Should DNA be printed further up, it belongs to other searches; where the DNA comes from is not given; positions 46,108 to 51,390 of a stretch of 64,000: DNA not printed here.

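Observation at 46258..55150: Array of five intact plus one degenerate TPR-GT41 (OGT/SPINDLY-like) modules, three fused in a 1660-aa protein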

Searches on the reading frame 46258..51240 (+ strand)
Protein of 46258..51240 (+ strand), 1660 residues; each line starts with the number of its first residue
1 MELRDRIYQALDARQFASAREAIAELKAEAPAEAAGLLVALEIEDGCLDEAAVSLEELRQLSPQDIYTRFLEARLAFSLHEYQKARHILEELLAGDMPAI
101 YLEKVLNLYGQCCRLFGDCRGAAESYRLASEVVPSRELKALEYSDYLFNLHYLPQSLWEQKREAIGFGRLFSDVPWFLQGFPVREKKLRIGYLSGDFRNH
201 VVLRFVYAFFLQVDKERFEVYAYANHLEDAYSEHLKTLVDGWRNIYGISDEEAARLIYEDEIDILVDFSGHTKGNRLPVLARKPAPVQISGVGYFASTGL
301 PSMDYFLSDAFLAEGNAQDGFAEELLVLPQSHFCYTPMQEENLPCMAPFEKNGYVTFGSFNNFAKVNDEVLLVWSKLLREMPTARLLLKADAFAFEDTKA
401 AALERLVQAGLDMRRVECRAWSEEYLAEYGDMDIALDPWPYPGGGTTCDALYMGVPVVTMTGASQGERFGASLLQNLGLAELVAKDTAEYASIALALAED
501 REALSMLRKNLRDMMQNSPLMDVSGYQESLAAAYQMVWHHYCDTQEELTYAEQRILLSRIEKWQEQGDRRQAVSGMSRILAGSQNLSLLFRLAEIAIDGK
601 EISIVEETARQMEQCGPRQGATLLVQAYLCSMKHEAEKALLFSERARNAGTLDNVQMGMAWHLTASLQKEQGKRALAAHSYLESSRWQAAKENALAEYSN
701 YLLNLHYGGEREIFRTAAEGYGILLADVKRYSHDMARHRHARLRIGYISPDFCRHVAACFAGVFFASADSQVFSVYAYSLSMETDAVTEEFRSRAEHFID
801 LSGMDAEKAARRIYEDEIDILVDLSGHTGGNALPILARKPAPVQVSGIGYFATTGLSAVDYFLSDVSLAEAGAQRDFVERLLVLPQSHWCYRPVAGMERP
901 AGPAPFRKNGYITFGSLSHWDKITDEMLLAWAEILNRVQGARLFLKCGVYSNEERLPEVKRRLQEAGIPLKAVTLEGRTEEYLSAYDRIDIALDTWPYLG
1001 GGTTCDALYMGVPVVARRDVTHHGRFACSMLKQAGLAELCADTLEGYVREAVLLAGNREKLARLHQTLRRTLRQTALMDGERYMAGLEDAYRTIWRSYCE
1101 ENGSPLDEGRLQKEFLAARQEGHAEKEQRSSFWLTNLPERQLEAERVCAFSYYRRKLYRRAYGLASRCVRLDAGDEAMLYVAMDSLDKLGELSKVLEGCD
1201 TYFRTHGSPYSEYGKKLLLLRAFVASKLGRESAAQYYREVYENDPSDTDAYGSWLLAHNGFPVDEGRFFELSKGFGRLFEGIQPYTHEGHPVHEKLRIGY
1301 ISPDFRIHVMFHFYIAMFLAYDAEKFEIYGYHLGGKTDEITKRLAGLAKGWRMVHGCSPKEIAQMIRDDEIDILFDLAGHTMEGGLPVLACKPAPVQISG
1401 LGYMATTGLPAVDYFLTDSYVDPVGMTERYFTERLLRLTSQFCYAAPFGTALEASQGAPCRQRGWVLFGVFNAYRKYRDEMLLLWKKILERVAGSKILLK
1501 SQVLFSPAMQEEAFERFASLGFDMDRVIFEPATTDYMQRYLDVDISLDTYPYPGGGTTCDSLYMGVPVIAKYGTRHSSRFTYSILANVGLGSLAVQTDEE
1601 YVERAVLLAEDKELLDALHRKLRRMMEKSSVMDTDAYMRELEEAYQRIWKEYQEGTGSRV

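Call 8: search_protein_families(library=pfam, proteins=[window:46258-51240:+], max_evalue=0.01)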
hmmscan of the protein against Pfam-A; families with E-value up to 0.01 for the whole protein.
window:46258-51240:+ (1660 aa): 5 families
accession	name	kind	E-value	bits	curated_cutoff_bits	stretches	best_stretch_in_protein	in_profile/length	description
PF13844.12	Glyco_transf_41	-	2.2e-125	419.4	25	6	731-888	70-228/543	Glycosyl transferase family 41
PF13692.12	Glyco_trans_1_4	-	8.8e-07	29.7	27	0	912-1017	5-106/142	Glycosyl transferases group 1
PF12895.13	ANAPC3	-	0.00048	20.8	27.2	0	49-113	6-66/82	Anaphase-promoting complex, cyclosome, subunit 3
PF14559.12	TPR_19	-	0.0016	19.2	25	1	44-94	3-53/68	Tetratricopeptide repeat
PF20115.4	DUF6505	-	0.003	17.5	23.9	0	783-842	72-131/159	Family of unknown function (DUF6505)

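Call 14: find_homologous_proteins(query=window:46258-51240:+, max_evalue=1e-10)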
Query window:46258-51240:+ (1660 aa): 1109 proteins with E <= 1e-10 among 8000 candidates; the best 120 are listed.
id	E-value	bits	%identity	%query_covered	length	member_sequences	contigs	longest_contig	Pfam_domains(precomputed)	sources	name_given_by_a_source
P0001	0.0e+0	3533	93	100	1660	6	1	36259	PF13844.13,PF13692.13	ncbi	-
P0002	0.0e+0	1876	54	100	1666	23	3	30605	PF13844.13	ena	-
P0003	0.0e+0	1851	54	99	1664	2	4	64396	PF13844.13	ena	-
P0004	0.0e+0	1814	53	100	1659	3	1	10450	PF13844.13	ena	-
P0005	0.0e+0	1667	50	100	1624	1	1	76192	PF13844.13,PF13692.13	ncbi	-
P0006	0.0e+0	1665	48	100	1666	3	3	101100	PF13424.13,PF13844.13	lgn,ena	-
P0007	0.0e+0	1647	48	100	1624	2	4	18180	PF13844.13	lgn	-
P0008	0.0e+0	1640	48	100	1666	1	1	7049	PF12895.14,PF13844.13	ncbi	-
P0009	0.0e+0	1623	48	100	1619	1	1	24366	PF13844.13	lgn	-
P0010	0.0e+0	1622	48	100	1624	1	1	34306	PF13844.13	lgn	-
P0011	0.0e+0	1610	48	100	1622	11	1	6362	PF13844.13,PF13692.13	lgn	-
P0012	0.0e+0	1607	48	100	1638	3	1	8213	PF13432.13,PF20115.5,PF13844.13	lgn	-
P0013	0.0e+0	1593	47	99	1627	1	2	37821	PF13844.13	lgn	-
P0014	0.0e+0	1585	47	99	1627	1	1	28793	PF13844.13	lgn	-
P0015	0.0e+0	1581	47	100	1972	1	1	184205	PF10111.15,PF13844.13,PF00535.33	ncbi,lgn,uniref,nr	ncbi:Predicted O-linked N-acetylglucosamine transferase, SPINDLY family [Selenomonas sp. GACV-9]|uni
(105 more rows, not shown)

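Call 17: find_encoding_contigs(protein=P0001, flank=10000, max_places=3)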
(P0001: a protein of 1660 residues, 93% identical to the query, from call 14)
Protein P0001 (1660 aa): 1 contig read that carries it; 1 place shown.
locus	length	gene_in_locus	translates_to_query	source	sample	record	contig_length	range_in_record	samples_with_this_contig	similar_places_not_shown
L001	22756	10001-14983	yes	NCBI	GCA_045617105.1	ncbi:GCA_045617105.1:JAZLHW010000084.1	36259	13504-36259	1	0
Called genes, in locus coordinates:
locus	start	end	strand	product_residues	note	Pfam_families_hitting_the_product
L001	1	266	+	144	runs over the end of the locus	PF03646:FlaG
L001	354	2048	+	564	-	PF02465:FliD_N, PF07195:FliD_C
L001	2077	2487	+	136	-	PF02561:FliS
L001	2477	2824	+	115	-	PF05400:FliT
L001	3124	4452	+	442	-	PF00669:Flagellin_N, PF00700:Flagellin_C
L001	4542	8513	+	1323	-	PF00535:Glycos_transf_2, PF10111:Glyco_tranf_2_2 (faint), PF00515:TPR_1 (faint), PF07719:TPR_2 (faint), PF12895:ANAPC3 (faint), PF13181:TPR_8 (faint), PF13424:TPR_12 (faint), PF00535:Glycos_transf_2, +3 more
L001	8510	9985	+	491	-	PF00535:Glycos_transf_2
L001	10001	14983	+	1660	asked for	PF13844:Glyco_transf_41, PF13692:Glyco_trans_1_4 (faint), PF13844:Glyco_transf_41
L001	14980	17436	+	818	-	PF13844:Glyco_transf_41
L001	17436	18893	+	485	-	PF13844:Glyco_transf_41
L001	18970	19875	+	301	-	PF13432:TPR_16 (weak), PF07719:TPR_2 (faint), PF12895:ANAPC3, PF14559:TPR_19 (weak)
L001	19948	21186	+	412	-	PF00515:TPR_1 (weak)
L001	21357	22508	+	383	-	-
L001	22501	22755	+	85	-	?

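Call 31: find_related_loci(query=A1, collection=genome_contigs, flank=10000)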
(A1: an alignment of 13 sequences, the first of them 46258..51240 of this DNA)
Query A1 (1660 aa) in genome_contigs; peptide patterns used: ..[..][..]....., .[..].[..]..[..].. (x = any residue, [..] = any of these).
600 stretches matched a pattern (row limit reached: there are more); 587 encode a relative of the query (tblastn E <= 1e-3); the best 80 are kept; 78 distinct loci.
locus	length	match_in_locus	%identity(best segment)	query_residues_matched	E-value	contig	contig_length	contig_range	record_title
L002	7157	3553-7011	45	3-1653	0e+0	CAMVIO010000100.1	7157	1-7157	MAG TPA_asm: uncultured Selenomonadales bacterium isolate SRR8387721_bin.66_metaWRAP_v1.3_MAG genome assembly, contig: E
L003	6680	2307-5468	42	40-1655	0e+0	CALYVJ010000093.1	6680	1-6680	MAG: uncultured Selenomonas sp. isolate SRR7188237_bin.54_metaWRAP_v1.3_MAG genome assembly, contig: ERZ9280832.7241, wh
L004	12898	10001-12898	45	2-1654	0e+0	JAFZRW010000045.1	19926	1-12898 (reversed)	MAG: Schwartzia sp. (in: firmicutes) isolate RGIG8041 Water_buffalos_Rumen-1__c252007, whole genome shotgun sequence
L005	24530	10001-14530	44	3-1655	0e+0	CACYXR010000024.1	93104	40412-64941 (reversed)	MAG: uncultured Selenomonadaceae bacterium isolate RUG12372 genome assembly, contig: RUG12372_asm_24, whole genome shotg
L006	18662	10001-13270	46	3-1652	0e+0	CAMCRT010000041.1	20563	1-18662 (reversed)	MAG: uncultured Mitsuokella sp. isolate SRR15732360_bin.18_metaWRAP_v1.3_MAG genome assembly, contig: ERZ9426306.1000, w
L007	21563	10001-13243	43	67-1658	0e+0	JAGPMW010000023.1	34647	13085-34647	MAG: Selenomonas sp. isolate Gw_UH_bin_41 Gw_UH_802_length_34647_cov_8.554490, whole genome shotgun sequence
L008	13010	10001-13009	40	86-1654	0e+0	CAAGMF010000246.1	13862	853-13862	MAG TPA_asm: uncultured Mitsuokella sp., isolate HGM14084, WGS project CAAGMF010000000 data, contig: SRS476348_97_k119_2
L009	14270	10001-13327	39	12-1650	0e+0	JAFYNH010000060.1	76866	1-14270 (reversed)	MAG: Selenomonadaceae bacterium isolate RGIG7246 Water_buffalos_Cecum-3__c511749, whole genome shotgun sequence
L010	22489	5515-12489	34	107-1652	2e-161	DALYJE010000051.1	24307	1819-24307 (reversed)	MAG TPA_asm: Coleofasciculaceae cyanobacterium CTOTU46609 NODE_178_length_24307_cov_5.800140, whole genome shotgun seque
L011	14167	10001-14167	30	32-1657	6e-156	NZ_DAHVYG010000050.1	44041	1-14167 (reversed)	MAG: Geobacter sp. isolate clean785 k141_416138, whole genome shotgun sequence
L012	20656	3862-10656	32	11-1656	7e-154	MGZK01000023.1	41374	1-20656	MAG: Geobacteraceae bacterium GWC2_55_20 gwc2_scaffold_1278, whole genome shotgun sequence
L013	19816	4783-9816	45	3-1652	0e+0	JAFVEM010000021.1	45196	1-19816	MAG: Selenomonadaceae bacterium isolate RGIG5097 Roe_deer_Rumen.Co__c436295, whole genome shotgun sequence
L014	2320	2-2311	41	110-1648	4e-164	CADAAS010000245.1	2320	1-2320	MAG: Selenomonas ruminantium isolate RUG13114 genome assembly, contig: RUG13114_asm_245, whole genome shotgun sequence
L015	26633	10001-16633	31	11-1659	2e-148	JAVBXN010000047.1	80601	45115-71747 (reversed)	MAG: Pelobacter sp. isolate GS8 260, whole genome shotgun sequence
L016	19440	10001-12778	35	49-1655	6e-146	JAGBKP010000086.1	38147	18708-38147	MAG: Selenomonadaceae bacterium isolate RGIG9201 Water_deer_Rumen-1__c166730, whole genome shotgun sequence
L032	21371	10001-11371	45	99-1656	1e-104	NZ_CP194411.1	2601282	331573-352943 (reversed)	Selenomonas sputigena strain ATCC 33150 chromosome, complete genome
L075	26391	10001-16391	39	114-1660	5e-82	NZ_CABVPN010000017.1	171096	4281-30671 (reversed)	Burkholderia diffusa isolate LMG 24065, whole genome shotgun sequence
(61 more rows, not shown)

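Call 37: search_protein_families(library=ncbifam, proteins=[window:46258-51240:+], max_evalue=0.001)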
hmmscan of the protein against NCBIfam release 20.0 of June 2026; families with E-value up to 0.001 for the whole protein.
window:46258-51240:+ (1660 aa): 3 families
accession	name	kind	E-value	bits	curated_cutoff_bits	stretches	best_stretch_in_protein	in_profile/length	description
NF049992.1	NGTferase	equivalog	1.4e-29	103.2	1000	3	1392-1621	356-583/614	UDP-glucose:protein N-beta-glucosyltransferase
NF010135.0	PRK13609.1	equivalog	0.00021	20.4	500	0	442-519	281-357/388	diglucosyl diacylglycerol synthase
TIGR02917.1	PEP_TPR_lipo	equivalog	0.00021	19.3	312.2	1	24-94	217-289/899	XrtA/PEP-CTERM system TPR-repeat protein PrsT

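Call 68: search_protein_families(library=pfam, proteins=[L032:79-1413:+, L032:1398-2828:+, L032:2921-4126:+, L032:4700-6034:+, L032:6815-7696:-, L032:8404-9510:+, L032:9479-11377:+, L032:12269-13204:+, L032:13881-14966:+, L032:14976-16676:+], max_evalue=0.00001)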
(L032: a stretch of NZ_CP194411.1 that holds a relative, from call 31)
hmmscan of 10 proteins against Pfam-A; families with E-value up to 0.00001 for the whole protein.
L032:79-1413:+ (444 aa): 3 families
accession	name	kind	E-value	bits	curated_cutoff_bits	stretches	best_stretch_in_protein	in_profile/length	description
PF00239.26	Resolvase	-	3.9e-25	89.1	23.3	1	2-109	37-143/145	Resolvase, N terminal domain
PF13408.12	Zn_ribbon_recom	-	1.6e-21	76.9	25.3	1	249-302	1-54/58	Recombinase zinc beta ribbon domain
PF07508.19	Recombinase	-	7.3e-20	71.6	21.1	1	131-234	1-100/102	Recombinase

L032:1398-2828:+ (476 aa): 3 families
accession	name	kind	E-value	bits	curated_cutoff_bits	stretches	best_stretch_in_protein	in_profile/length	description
PF07508.19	Recombinase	-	5.6e-24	84.8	21.1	1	149-257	1-102/102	Recombinase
PF00239.26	Resolvase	-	1.3e-15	58.2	23.3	1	29-100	2-68/145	Resolvase, N terminal domain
PF13408.12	Zn_ribbon_recom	-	6.3e-10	39.7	25.3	1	269-329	2-57/58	Recombinase zinc beta ribbon domain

L032:2921-4126:+ (401 aa): 1 family
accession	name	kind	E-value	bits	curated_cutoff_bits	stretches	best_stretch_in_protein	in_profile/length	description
PF14279.12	HNH_5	-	8.5e-13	48.5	27.5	1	7-56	1-55/56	HNH endonuclease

L032:4700-6034:+ (444 aa): 3 families
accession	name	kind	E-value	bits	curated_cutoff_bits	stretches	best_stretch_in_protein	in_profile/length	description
PF01078.27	Mg_chelatase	-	7e-74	248.1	20.3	1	192-362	1-171/207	Magnesium chelatase, subunit ChlI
PF13541.12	ChlI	-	1.9e-42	144.4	27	1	20-142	1-121/121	Subunit ChlI of Mg-chelatase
PF07728.20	AAA_5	-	1e-05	26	22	0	215-336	1-104/139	AAA domain (dynein-related subfamily)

L032:6815-7696:- (293 aa): 2 families
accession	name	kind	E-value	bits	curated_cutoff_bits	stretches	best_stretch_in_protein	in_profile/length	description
PF00669.25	Flagellin_N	-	5.4e-17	62.6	26.6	1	31-157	11-138/139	Bacterial flagellin N-terminal helical region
PF00700.27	Flagellin_C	-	1.1e-07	32.4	23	1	204-269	1-66/86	Bacterial flagellin C-terminal helical region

L032:8404-9510:+ (368 aa): 2 families
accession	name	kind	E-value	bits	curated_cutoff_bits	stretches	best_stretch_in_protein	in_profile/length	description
PF08240.17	ADH_N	-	4.7e-19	69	23.5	1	41-145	2-103/104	Alcohol dehydrogenase GroES-like domain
PF00107.32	ADH_zinc_N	-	6.9e-17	62.1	31.8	1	185-315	2-124/129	Zinc-binding dehydrogenase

L032:9479-11377:+ (632 aa): 1 family
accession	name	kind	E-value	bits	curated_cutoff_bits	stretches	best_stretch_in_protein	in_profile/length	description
PF13844.12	Glyco_transf_41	-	1.7e-44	152.4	25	2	265-406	76-218/543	Glycosyl transferase family 41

L032:12269-13204:+ (311 aa): 1 family
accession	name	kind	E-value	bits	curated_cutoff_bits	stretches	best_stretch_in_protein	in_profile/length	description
PF04204.22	HTS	-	3.4e-135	450.2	27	1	2-300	1-298/298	Homoserine O-succinyltransferase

L032:13881-14966:+ (361 aa): 1 family
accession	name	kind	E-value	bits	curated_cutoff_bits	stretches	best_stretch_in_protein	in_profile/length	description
PF04055.27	Radical_SAM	-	3.1e-24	86.4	29.5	1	63-220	1-163/166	Radical SAM superfamily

L032:14976-16676:+ (566 aa): 3 families
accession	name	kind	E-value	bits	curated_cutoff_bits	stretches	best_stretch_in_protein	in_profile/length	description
PF02775.26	TPP_enzyme_C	-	3.9e-56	189.5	21.9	1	392-540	1-151/151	Thiamine pyrophosphate enzyme, C-terminal TPP binding domain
PF00205.28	TPP_enzyme_M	-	4.4e-43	146.7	30.4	1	195-327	1-134/137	Thiamine pyrophosphate enzyme, central domain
PF02776.23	TPP_enzyme_N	-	4.1e-41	139.9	26.8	1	6-120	1-117/119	Thiamine pyrophosphate enzyme, N-terminal TPP binding domain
